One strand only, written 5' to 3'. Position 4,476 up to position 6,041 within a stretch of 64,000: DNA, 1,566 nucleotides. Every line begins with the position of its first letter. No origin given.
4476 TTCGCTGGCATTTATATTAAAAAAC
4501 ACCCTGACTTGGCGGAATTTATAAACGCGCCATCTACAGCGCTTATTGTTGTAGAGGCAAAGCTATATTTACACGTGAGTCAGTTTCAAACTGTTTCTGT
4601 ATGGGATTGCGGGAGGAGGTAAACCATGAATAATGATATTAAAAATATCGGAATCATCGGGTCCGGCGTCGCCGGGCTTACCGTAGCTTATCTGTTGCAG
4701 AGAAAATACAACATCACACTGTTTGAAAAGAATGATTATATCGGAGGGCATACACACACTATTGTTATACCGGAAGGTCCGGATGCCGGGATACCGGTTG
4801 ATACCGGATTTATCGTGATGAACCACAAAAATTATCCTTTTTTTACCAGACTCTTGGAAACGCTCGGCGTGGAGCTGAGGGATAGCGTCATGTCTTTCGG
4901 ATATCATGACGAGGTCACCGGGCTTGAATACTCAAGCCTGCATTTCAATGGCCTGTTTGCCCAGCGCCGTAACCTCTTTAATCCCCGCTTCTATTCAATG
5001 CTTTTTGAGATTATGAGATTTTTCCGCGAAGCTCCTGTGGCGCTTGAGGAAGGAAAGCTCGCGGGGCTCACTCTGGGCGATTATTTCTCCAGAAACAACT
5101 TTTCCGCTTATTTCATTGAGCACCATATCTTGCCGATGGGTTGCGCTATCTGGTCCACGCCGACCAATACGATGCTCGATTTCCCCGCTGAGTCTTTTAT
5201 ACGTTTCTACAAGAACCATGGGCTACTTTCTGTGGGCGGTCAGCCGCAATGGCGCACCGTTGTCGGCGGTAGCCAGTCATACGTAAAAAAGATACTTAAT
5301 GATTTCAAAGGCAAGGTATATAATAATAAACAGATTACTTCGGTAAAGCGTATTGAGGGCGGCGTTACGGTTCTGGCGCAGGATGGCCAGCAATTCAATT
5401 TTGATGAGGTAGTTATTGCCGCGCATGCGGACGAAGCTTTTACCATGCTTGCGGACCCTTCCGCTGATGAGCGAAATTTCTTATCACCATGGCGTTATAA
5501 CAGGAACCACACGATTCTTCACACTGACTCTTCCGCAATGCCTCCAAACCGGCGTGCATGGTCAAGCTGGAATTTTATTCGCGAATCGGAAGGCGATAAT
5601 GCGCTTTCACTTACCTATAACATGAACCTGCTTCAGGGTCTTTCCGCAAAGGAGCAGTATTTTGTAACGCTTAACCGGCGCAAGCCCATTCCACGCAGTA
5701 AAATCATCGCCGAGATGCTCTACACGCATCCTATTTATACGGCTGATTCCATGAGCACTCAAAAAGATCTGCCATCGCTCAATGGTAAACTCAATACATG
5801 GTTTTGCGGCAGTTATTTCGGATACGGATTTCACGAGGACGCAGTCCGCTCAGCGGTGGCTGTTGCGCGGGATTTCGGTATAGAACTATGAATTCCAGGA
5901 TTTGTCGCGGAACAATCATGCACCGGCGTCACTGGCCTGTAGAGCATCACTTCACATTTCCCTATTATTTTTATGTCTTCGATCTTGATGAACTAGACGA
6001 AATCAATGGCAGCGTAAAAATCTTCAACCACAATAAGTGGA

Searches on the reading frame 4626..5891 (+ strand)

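Call 26: search_protein_families(library=pfam, proteins=[window:4626-5891:+], max_evalue=0.00001)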
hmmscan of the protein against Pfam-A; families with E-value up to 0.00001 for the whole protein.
window:4626-5891:+ (421 aa): 3 families
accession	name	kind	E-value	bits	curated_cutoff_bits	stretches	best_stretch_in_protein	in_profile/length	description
PF01593.30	Amino_oxidase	-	3e-20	73.4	19.8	1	15-280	1-268/443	Flavin containing amine oxidoreductase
PF13450.12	NAD_binding_8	-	2.8e-14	53.6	21.9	1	10-78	1-66/68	NAD(P)-binding Rossmann-like domain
PF01266.30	DAO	-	2.7e-10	40.8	27.9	1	8-43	2-38/353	FAD dependent oxidoreductase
